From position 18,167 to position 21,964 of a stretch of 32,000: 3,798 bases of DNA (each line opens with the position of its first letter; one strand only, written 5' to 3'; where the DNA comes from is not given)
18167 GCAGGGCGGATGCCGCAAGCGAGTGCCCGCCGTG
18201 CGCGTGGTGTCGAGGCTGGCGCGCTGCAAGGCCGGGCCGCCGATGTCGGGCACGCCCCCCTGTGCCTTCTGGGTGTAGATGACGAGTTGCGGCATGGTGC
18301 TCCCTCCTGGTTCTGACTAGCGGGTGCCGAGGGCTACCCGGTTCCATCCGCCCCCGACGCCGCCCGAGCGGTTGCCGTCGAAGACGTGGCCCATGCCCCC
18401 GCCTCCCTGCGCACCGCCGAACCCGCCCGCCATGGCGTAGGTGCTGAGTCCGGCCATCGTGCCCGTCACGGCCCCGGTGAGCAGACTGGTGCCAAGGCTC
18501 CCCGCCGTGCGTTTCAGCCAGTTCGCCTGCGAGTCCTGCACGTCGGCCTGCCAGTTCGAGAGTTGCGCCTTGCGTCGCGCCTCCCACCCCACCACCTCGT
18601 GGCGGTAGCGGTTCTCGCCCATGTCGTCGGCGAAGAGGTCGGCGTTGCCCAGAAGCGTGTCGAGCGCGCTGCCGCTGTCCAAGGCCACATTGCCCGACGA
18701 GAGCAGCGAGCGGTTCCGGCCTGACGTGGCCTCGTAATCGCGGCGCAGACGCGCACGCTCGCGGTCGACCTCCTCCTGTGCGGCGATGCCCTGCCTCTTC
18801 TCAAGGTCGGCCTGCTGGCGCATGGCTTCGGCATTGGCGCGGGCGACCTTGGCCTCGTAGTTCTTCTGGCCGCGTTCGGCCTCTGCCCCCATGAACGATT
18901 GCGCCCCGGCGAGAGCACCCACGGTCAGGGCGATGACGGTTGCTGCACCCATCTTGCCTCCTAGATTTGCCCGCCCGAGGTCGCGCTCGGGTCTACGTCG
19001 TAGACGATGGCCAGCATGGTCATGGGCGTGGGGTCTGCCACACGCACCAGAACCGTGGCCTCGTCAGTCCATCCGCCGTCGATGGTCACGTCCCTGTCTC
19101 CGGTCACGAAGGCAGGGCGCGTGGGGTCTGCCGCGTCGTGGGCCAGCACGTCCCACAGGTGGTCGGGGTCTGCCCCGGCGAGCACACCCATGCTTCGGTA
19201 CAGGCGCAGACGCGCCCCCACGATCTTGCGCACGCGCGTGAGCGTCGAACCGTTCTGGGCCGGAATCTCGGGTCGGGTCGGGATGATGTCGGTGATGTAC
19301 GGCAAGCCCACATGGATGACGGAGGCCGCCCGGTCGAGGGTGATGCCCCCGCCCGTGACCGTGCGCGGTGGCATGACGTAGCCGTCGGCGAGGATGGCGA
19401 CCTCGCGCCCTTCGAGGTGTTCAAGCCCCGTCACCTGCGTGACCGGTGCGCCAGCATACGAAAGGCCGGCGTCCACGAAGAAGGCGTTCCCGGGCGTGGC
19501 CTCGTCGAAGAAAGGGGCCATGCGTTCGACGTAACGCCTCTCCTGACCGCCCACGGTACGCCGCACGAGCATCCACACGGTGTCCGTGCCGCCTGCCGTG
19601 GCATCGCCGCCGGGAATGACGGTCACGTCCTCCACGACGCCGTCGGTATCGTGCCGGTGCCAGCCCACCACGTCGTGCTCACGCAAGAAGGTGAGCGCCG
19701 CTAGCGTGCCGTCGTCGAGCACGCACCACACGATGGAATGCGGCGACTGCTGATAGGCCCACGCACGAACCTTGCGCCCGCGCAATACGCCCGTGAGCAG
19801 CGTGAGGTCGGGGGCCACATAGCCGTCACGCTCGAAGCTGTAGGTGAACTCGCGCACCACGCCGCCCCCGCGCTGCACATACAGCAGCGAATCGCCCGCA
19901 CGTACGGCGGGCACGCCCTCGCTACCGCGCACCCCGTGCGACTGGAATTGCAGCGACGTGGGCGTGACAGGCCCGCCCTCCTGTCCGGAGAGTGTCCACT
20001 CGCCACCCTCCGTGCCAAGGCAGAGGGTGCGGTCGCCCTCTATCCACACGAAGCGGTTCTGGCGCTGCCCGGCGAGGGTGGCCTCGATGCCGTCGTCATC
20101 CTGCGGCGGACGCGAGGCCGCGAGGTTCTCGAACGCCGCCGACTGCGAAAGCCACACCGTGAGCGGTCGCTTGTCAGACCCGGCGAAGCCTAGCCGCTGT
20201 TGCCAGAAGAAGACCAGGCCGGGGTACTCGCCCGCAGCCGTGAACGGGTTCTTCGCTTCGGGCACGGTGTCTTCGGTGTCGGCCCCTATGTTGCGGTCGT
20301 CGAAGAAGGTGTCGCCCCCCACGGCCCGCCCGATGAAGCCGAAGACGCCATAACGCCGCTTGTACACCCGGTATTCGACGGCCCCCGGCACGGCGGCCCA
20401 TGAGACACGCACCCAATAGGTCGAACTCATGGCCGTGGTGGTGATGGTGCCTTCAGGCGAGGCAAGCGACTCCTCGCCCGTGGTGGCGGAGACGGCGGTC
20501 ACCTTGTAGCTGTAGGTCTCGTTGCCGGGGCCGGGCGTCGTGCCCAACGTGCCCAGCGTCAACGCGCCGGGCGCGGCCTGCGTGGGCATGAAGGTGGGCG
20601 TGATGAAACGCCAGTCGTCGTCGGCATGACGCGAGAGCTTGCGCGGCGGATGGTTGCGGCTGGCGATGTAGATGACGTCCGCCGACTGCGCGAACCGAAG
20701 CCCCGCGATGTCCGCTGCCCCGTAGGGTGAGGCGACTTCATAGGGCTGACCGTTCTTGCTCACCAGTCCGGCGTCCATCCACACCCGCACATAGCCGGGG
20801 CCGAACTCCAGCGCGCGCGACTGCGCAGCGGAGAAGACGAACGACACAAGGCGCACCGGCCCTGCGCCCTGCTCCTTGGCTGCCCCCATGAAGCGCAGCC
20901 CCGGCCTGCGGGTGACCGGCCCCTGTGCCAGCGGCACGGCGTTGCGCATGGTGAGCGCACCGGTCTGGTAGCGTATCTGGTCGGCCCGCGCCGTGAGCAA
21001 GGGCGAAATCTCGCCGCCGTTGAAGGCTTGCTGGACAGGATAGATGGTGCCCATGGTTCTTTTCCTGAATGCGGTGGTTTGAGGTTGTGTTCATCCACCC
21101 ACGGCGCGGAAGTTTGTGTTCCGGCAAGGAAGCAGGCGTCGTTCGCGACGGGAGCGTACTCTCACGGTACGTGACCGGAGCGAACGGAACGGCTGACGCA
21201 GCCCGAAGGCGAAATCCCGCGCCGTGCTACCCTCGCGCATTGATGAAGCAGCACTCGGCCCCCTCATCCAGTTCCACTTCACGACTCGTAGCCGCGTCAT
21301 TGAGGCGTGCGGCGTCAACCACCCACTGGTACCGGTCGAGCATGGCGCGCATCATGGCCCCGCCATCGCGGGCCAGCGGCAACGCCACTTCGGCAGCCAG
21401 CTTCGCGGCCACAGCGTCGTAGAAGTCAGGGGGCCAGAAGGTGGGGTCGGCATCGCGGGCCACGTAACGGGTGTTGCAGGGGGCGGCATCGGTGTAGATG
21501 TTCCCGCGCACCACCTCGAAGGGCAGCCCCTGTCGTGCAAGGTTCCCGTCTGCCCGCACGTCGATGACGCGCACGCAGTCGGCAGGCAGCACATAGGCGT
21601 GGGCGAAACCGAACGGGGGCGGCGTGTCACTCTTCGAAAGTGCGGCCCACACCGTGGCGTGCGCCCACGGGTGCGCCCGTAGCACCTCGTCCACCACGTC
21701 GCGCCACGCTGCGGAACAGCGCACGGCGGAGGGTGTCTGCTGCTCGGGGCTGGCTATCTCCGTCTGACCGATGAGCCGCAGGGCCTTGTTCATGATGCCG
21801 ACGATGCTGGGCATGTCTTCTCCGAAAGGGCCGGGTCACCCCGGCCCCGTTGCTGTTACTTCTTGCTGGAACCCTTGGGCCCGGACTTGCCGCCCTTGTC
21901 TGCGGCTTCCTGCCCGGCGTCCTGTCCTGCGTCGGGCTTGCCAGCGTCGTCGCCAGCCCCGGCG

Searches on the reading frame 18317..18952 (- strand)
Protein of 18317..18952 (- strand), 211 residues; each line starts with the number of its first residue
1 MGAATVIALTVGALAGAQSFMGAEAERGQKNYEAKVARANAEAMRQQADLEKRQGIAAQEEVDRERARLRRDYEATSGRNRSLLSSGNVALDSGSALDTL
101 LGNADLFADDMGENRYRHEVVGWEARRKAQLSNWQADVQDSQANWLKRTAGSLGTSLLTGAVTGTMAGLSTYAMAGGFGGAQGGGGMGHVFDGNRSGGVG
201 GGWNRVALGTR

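Call 49: search_protein_families(library=phrogs, proteins=[window:18317-18952:-], max_evalue=0.001)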
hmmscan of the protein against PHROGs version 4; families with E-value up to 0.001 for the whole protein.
window:18317-18952:- (211 aa): 1 family
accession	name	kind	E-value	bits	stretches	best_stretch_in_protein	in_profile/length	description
phrog_418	-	head and packaging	1.3e-06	29.6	1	10-180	8-161/166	internal virion protein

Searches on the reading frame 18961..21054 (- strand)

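Call 47: search_protein_families(library=pfam, proteins=[window:18961-21054:-], max_evalue=0.001)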
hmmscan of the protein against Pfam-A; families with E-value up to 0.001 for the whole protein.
window:18961-21054:- (697 aa): 0 families

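Call 49: search_protein_families(library=phrogs, proteins=[window:18961-21054:-], max_evalue=0.001)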
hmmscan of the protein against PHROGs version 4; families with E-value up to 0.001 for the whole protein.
window:18961-21054:- (697 aa): 5 families
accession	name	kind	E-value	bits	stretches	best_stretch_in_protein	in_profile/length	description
phrog_376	-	tail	2.7e-188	628.7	1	1-687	1-707/712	tail protein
phrog_15566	-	tail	2.4e-88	298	2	266-539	36-304/552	tail protein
phrog_30010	-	unknown function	1.6e-34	120.5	1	399-535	190-321/517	-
phrog_20269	-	unknown function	2.2e-33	116.8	1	7-151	6-151/374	-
phrog_457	-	tail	0.00018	21.2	0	25-143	20-142/793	tail protein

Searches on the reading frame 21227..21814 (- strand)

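Call 49: search_protein_families(library=phrogs, proteins=[window:21227-21814:-], max_evalue=0.001)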
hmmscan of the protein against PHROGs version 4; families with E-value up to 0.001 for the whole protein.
window:21227-21814:- (195 aa): 2 families
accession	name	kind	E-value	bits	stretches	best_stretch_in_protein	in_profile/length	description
phrog_394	-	tail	8.9e-42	143.7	1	1-182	1-179/190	tail protein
phrog_9239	-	tail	1.6e-18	67.5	1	1-180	1-178/741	tail tubular protein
